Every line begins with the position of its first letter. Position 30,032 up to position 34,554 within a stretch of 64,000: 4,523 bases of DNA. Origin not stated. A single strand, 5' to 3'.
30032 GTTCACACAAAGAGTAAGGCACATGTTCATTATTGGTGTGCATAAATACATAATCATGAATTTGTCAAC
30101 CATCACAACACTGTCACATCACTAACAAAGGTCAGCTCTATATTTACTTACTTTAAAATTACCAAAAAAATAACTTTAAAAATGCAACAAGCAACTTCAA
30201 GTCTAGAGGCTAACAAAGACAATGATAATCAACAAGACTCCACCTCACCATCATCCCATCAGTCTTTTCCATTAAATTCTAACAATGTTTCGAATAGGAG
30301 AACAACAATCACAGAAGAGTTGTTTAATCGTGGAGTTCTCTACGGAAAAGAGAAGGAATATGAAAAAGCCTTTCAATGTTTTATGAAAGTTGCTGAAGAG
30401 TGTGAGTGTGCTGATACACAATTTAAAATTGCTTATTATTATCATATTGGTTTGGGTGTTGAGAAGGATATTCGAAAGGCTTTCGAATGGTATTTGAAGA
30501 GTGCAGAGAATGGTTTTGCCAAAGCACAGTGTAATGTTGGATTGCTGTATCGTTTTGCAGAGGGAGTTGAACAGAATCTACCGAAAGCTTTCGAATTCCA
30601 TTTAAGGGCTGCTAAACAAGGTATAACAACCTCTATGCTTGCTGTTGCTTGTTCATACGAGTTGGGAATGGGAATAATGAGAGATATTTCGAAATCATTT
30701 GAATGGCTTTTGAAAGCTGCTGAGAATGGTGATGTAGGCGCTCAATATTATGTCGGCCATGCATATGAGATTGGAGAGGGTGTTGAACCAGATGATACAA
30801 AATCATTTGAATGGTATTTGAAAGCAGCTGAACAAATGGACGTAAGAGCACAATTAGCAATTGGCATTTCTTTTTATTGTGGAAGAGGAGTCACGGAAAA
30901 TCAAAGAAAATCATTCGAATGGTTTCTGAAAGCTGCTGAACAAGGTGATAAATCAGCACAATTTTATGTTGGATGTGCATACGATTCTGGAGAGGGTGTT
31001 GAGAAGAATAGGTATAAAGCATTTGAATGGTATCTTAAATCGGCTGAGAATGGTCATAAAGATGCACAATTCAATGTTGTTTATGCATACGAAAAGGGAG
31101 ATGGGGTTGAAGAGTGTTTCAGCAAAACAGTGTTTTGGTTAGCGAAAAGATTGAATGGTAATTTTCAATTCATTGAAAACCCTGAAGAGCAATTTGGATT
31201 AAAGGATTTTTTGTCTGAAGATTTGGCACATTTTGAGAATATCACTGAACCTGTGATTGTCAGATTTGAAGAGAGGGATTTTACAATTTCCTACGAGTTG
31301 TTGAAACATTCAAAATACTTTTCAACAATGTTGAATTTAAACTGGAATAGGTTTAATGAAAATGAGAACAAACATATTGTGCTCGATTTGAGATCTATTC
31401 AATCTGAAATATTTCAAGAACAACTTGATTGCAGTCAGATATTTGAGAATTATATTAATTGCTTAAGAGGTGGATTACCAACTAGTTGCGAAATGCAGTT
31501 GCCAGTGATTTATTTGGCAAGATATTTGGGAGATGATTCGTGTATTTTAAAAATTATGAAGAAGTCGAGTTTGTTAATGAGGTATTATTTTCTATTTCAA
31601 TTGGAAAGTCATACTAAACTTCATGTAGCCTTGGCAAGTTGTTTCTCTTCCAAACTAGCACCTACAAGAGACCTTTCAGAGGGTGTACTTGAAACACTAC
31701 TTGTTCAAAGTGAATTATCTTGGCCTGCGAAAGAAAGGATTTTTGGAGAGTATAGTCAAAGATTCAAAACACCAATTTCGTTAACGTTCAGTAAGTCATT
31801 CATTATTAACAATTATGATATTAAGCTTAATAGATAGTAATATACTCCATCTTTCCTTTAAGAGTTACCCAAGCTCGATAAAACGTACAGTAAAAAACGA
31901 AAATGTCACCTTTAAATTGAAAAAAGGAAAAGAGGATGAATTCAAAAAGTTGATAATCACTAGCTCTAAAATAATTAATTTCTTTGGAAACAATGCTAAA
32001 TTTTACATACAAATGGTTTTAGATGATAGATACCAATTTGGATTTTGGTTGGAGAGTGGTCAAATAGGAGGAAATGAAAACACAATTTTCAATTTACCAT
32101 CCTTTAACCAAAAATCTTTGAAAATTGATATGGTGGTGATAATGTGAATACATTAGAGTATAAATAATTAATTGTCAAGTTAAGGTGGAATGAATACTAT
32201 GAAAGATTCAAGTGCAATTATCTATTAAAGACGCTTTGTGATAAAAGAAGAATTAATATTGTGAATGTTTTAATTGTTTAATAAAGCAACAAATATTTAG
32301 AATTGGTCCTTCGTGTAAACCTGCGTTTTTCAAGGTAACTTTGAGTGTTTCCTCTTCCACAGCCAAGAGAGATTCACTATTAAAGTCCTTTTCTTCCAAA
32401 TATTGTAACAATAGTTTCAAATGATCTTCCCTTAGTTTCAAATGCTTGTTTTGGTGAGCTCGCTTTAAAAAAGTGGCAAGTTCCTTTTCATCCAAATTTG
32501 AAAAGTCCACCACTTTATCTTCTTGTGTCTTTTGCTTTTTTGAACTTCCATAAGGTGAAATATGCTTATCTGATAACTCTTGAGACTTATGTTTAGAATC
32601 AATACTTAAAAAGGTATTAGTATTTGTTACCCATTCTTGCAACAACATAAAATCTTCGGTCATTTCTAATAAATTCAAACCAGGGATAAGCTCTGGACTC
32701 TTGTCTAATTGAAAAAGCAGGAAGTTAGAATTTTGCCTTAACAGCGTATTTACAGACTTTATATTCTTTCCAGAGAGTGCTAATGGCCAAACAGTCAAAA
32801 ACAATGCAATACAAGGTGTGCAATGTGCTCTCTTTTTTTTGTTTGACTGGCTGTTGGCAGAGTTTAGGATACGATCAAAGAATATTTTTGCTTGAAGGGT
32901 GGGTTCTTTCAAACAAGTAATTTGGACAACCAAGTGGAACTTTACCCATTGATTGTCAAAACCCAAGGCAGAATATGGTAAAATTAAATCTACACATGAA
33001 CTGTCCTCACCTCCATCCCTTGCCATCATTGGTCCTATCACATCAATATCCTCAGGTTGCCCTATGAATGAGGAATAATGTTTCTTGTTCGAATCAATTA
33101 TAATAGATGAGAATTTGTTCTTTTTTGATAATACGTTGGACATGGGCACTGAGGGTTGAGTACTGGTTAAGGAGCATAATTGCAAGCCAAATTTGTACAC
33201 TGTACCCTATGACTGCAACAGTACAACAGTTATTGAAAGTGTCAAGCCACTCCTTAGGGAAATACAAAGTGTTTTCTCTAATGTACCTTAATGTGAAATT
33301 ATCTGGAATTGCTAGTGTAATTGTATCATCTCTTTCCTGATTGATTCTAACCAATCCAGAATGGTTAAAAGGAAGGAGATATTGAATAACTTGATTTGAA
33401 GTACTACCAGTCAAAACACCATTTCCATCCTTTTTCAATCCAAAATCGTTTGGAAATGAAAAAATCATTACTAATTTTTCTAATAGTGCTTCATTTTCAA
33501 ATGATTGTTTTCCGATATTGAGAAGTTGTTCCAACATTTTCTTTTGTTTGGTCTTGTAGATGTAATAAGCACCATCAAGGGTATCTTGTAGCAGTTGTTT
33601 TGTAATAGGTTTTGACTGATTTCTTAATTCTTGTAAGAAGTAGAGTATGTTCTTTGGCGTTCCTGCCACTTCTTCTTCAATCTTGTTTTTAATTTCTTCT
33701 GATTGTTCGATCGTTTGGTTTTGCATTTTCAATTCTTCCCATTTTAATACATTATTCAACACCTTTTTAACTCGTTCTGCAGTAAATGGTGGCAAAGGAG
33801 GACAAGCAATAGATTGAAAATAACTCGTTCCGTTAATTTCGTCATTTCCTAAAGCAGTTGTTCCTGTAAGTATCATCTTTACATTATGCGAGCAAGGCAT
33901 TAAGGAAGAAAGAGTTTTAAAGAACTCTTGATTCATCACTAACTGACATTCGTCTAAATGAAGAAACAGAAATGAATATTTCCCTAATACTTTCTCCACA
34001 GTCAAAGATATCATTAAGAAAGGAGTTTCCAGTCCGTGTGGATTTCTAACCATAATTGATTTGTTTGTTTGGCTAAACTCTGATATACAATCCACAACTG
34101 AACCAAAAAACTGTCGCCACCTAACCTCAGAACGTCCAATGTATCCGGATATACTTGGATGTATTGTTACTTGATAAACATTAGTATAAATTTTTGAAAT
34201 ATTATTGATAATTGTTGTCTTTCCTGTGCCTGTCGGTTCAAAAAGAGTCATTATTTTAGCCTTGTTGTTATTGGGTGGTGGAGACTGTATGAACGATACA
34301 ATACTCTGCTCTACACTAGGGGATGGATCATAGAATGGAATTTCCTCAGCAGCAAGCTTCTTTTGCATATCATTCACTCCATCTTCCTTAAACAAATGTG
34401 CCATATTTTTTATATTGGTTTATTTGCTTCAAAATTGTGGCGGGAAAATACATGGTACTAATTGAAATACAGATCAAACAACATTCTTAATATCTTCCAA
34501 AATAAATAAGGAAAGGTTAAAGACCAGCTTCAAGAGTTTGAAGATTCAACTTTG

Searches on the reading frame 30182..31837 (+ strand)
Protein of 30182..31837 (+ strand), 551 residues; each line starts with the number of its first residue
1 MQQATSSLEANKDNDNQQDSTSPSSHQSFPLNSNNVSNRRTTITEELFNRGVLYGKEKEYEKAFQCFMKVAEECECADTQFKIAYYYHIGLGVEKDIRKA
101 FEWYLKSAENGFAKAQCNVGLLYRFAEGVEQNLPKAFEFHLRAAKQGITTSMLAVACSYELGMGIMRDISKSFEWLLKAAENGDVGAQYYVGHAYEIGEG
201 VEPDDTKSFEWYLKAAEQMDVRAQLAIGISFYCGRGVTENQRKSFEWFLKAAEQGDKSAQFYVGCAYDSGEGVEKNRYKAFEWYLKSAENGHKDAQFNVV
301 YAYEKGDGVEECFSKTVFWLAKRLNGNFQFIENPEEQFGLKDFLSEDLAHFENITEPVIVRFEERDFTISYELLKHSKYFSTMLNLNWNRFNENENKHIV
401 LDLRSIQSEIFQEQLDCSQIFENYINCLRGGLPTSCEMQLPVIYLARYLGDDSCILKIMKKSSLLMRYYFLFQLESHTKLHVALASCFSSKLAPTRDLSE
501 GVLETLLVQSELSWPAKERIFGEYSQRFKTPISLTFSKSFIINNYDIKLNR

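Call 14: search_protein_families(library=pfam, proteins=[window:30182-31837:+], max_evalue=0.001)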
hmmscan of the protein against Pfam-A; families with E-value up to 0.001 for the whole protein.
window:30182-31837:+ (551 aa): 2 families
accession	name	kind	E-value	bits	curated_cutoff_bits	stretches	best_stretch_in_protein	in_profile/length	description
PF08238.18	Sel1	-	2.2e-60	199.4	30.7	6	78-111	2-35/36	Sel1 repeat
PF00515.34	TPR_1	-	6.5e-05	23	27.8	1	46-70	3-27/34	Tetratricopeptide repeat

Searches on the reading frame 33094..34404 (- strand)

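Call 14: search_protein_families(library=pfam, proteins=[window:33094-34404:-], max_evalue=0.001)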
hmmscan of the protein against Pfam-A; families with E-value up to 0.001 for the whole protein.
window:33094-34404:- (436 aa): 1 family
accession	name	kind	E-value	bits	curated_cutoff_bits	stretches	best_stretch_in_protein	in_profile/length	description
PF13401.12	AAA_22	-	5e-07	30.5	27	1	48-184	4-125/130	AAA domain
